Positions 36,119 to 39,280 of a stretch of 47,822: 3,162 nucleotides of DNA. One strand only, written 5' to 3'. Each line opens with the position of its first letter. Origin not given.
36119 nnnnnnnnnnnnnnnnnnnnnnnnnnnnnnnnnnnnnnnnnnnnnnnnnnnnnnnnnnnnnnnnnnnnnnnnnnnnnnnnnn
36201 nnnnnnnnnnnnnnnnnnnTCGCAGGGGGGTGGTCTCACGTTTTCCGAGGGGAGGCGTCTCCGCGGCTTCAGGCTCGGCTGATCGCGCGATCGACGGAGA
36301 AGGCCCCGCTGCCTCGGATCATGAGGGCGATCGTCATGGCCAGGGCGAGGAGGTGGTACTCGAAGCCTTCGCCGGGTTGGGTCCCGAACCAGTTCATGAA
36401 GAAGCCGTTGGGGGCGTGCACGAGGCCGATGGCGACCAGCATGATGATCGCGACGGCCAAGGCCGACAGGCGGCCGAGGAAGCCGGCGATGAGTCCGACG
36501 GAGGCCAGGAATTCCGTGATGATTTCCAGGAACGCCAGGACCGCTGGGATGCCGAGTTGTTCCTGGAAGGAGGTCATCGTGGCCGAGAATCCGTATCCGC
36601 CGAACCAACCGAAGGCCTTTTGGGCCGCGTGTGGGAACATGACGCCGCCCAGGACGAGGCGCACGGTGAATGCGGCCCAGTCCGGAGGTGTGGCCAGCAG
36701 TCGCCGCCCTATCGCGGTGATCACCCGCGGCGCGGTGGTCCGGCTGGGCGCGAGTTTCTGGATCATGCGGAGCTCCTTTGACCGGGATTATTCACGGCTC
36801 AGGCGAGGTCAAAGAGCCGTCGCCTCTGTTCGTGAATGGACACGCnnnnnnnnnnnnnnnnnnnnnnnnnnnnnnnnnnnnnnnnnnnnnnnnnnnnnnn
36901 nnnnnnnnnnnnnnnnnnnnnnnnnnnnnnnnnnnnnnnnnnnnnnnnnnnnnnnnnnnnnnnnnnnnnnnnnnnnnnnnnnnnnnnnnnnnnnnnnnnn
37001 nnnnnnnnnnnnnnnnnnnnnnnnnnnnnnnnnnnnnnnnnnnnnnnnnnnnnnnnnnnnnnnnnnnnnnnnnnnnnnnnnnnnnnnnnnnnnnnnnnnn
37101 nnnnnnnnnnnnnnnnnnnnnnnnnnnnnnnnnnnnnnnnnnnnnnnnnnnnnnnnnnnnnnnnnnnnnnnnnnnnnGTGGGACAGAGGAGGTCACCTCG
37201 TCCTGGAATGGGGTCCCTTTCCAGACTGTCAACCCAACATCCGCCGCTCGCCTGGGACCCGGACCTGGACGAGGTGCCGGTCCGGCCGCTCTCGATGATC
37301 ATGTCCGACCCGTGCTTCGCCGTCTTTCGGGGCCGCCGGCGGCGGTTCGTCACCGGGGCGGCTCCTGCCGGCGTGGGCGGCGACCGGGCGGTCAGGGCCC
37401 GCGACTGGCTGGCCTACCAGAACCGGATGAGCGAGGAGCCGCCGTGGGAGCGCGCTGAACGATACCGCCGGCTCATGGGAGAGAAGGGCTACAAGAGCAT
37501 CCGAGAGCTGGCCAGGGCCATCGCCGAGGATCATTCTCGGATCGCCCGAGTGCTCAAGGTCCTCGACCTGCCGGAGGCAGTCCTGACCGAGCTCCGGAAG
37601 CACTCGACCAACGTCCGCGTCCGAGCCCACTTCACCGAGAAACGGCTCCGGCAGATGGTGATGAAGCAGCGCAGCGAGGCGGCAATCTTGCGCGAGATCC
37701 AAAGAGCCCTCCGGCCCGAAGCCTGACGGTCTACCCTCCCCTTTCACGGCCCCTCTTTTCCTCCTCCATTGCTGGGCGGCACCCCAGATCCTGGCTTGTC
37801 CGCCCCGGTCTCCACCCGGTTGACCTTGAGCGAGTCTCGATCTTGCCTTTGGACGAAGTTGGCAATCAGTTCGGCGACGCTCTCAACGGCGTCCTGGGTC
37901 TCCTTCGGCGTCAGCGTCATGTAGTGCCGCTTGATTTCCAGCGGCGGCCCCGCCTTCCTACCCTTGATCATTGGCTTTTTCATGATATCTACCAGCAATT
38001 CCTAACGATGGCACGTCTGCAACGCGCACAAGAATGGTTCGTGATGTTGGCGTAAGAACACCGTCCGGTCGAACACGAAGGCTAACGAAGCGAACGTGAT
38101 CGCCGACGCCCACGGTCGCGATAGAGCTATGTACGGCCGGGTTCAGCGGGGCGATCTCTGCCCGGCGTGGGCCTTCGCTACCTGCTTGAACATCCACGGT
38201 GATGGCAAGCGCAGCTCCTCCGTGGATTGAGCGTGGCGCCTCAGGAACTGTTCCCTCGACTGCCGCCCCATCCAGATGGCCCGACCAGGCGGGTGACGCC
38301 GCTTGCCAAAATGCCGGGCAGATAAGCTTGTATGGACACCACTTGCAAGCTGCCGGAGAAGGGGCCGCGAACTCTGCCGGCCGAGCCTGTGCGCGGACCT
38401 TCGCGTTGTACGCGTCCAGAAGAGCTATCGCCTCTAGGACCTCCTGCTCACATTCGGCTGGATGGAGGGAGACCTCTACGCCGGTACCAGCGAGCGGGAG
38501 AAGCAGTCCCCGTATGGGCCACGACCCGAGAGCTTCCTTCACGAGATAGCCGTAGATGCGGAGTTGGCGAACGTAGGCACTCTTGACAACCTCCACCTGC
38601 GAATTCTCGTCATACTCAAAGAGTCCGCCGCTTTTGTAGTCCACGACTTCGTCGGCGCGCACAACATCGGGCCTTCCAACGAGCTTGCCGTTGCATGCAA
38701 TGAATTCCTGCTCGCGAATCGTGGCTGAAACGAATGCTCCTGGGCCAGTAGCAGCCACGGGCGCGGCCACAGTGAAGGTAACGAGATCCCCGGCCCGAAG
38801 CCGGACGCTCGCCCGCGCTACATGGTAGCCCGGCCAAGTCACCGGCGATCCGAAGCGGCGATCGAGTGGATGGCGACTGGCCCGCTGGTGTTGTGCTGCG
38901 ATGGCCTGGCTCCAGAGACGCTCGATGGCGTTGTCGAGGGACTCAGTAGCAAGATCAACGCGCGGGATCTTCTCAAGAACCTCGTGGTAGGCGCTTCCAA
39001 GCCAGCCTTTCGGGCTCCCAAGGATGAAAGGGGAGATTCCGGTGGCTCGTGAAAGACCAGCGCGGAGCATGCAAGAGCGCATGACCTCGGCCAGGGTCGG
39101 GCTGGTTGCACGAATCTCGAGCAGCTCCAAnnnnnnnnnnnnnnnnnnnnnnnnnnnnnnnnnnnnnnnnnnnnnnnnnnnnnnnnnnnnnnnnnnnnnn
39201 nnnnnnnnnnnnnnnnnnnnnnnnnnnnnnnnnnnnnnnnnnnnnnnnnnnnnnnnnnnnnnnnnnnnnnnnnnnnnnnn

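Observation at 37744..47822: Non-canonical Druantia/DISARM-like operon: two unknown proteins + 1845-aa helicase-DUF1998 fusion + Cas4-type nuclease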

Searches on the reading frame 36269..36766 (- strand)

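Call 38: search_protein_families(library=pfam, proteins=[window:36269-36766:-], max_evalue=0.01)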
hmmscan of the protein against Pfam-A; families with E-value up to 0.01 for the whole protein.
window:36269-36766:- (165 aa): 3 families
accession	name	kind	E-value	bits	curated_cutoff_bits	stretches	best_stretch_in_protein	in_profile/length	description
PF07681.17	DoxX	-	9.8e-17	61.8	23.6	1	33-118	3-85/85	DoxX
PF04173.18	DoxD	-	3.8e-06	27.4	22.7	1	78-164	66-146/167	TQO small subunit DoxD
PF07291.16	MauE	-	0.00066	20.4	27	1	29-115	2-86/128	Methylamine utilisation protein MauE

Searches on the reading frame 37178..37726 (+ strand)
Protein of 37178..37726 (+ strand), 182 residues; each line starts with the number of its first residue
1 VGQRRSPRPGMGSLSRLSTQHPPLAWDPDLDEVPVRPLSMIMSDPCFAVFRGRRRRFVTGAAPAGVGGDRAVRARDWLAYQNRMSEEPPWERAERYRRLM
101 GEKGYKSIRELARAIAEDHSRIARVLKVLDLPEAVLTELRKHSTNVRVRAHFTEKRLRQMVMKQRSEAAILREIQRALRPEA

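Call 38: search_protein_families(library=pfam, proteins=[window:37178-37726:+], max_evalue=0.01)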
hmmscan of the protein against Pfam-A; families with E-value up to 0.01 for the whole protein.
window:37178-37726:+ (182 aa): 1 family
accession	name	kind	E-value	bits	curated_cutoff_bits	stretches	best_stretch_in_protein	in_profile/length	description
PF17762.8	HTH_ParB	-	3e-05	24.5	22.6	1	89-143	5-58/102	ParB HTH domain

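Call 91: search_protein_families(library=ncbifam, proteins=[window:37178-37726:+], max_evalue=0.001)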
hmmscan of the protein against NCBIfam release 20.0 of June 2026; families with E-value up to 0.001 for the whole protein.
window:37178-37726:+ (182 aa): 2 families
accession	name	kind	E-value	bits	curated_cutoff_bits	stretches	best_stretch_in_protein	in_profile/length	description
TIGR00180.1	parB_part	domain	1.1e-05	25.3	58.45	1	86-145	102-161/186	ParB/RepB/Spo0J family partition protein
TIGR04285.1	nucleoid_noc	exception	0.00051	19.5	315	1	91-147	101-156/255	nucleoid occlusion protein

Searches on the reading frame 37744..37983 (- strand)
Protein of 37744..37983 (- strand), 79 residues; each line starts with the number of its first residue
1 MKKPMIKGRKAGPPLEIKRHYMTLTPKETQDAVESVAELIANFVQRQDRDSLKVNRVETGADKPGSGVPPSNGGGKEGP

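Call 10: search_protein_families(library=pfam, proteins=[window:37744-37983:-], max_evalue=0.1)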
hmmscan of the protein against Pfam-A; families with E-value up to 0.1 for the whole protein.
window:37744-37983:- (79 aa): 0 families

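Call 11: search_protein_families(library=padloc, proteins=[window:37744-37983:-], max_evalue=0.1)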
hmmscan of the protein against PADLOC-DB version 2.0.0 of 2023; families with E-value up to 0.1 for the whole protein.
window:37744-37983:- (79 aa): 0 families

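Call 91: search_protein_families(library=ncbifam, proteins=[window:37744-37983:-], max_evalue=0.001)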
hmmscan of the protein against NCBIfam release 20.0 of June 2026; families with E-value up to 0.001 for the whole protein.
window:37744-37983:- (79 aa): 0 families

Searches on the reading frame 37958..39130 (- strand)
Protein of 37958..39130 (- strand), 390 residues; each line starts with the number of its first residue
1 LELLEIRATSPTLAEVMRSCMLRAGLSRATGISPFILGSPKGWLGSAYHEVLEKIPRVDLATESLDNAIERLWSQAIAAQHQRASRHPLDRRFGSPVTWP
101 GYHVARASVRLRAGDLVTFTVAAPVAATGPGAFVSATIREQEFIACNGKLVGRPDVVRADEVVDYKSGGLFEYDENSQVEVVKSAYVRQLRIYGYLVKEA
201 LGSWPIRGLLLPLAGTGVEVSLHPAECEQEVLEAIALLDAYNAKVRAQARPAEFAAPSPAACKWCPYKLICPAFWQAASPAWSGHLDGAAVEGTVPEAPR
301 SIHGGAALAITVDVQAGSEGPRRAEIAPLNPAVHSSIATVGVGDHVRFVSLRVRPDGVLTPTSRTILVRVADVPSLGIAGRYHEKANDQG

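Call 10: search_protein_families(library=pfam, proteins=[window:37958-39130:-], max_evalue=0.1)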
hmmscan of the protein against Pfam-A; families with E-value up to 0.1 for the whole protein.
window:37958-39130:- (390 aa): 1 family
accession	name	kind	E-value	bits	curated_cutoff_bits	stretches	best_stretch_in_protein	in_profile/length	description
PF12705.13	PDDEXK_1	-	1.3e-17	65.1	22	1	9-272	2-247/247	PD-(D/E)XK nuclease superfamily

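Call 11: search_protein_families(library=padloc, proteins=[window:37958-39130:-], max_evalue=0.1)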
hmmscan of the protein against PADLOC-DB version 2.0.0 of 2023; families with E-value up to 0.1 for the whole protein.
window:37958-39130:- (390 aa): 8 families
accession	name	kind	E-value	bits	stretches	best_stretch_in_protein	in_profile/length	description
PDLC00060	DruK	-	2.8e-27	93.9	1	10-300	3-285/347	PD-(D/E)XK nuclease superfamily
PDLC00059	DruK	-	2.7e-16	57.7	1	140-353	116-302/326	PD-(D/E)XK nuclease superfamily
PDLC00943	Cas4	-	6.5e-05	21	1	140-272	56-179/180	CRISPR-associated protein Cas4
PDLC01250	Cas4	-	7.3e-05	21.1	1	142-272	54-168/168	"CAS-I,CAS-II,CAS-III,CAS-IV,CAS-V,CAS-VI; acquisition_associated"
PDLC01447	Cas4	-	0.00042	18.8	1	123-272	46-158/161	"CAS-I,CAS-II,CAS-III,CAS-IV,CAS-V,CAS-VI; acquisition_associated"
PDLC00944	Cas4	-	0.00081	17.6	1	140-272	55-177/177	Cas4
PDLC00058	DruK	-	0.016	11.9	1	144-274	150-276/388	PD-(D/E)XK nuclease superfamily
PDLC02410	Aga_Cas4-like_Nuc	-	0.032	12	1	244-271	222-250/255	Class II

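Call 51: search_solved_structures(query=window:37958-39130:-, max_evalue=1, show_alignments=1)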
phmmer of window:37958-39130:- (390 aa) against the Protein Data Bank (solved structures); distinct sequences matched with E-value up to 1: 0.

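Call 85: search_solved_structures(query=A4, max_evalue=1)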
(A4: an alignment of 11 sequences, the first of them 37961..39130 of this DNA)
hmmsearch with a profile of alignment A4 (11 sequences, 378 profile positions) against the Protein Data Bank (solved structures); distinct sequences matched with E-value up to 1: 8.
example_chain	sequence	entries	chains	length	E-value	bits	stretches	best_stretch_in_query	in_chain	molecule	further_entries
6ppu_A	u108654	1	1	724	0.00013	24.2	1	13-281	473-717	ATP-dependent DNA helicase (UvrD/REP)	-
7sjr_A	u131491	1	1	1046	0.00037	22.8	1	13-281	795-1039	DNA helicase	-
6ppj_A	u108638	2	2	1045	0.015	17.5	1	13-281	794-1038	ATP-dependent DNA helicase (UvrD/REP)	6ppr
9np6_A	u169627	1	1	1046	0.015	17.5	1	13-281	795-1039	DNA 3'-5' helicase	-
4ic1_A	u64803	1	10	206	0.14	14.3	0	137-245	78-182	Uncharacterized protein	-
9iac_A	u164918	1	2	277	0.53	12.4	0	217-280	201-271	Similar to tr|Q3MCC8|Q3MCC8_ANAVT Hypothetical protein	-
1w36_B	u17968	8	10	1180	0.94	11.6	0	149-202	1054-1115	EXODEOXYRIBONUCLEASE V BETA CHAIN | RecBCD enzyme subunit RecB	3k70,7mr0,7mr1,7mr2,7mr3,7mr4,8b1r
5mbv_B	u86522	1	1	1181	0.94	11.6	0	149-202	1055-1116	RecBCD enzyme subunit RecB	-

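Call 91: search_protein_families(library=ncbifam, proteins=[window:37961-39130:-], max_evalue=0.001)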
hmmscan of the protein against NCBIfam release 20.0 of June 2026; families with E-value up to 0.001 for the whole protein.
window:37961-39130:- (390 aa): 1 family
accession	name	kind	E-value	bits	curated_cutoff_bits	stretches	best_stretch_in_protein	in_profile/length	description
TIGR00372.1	cas4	equivalog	0.00025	21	65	1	140-272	56-179/180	CRISPR-associated protein Cas4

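Call 92: search_protein_representatives(protein=window:37961-39130:-)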
Query: 390 residues. Proteins with E-value up to 0.001 (for the whole library): 1328; up to 1e-10: 766; up to 1e-30: 127. The best 150 are listed.
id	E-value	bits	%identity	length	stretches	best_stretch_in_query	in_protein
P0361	6.2e-139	479.8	58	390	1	3-389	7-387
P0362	1.0e-104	367.2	50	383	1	6-377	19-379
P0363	4.6e-103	361.7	46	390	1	5-375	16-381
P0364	3.0e-102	359.1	58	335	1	14-299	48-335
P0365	9.6e-102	357.4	46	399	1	6-379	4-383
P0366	3.2e-99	349.1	46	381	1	2-379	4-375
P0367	4.9e-99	348.5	44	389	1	5-379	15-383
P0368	3.0e-95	336.0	45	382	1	5-378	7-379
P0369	9.0e-95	334.4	43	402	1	3-381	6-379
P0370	2.4e-94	333.0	44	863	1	2-377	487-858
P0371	2.4e-90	319.9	44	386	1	6-378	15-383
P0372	3.9e-90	319.2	45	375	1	5-377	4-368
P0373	5.3e-90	318.7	44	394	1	4-377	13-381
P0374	2.5e-89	316.5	43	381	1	9-375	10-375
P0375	1.5e-88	314.0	55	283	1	124-380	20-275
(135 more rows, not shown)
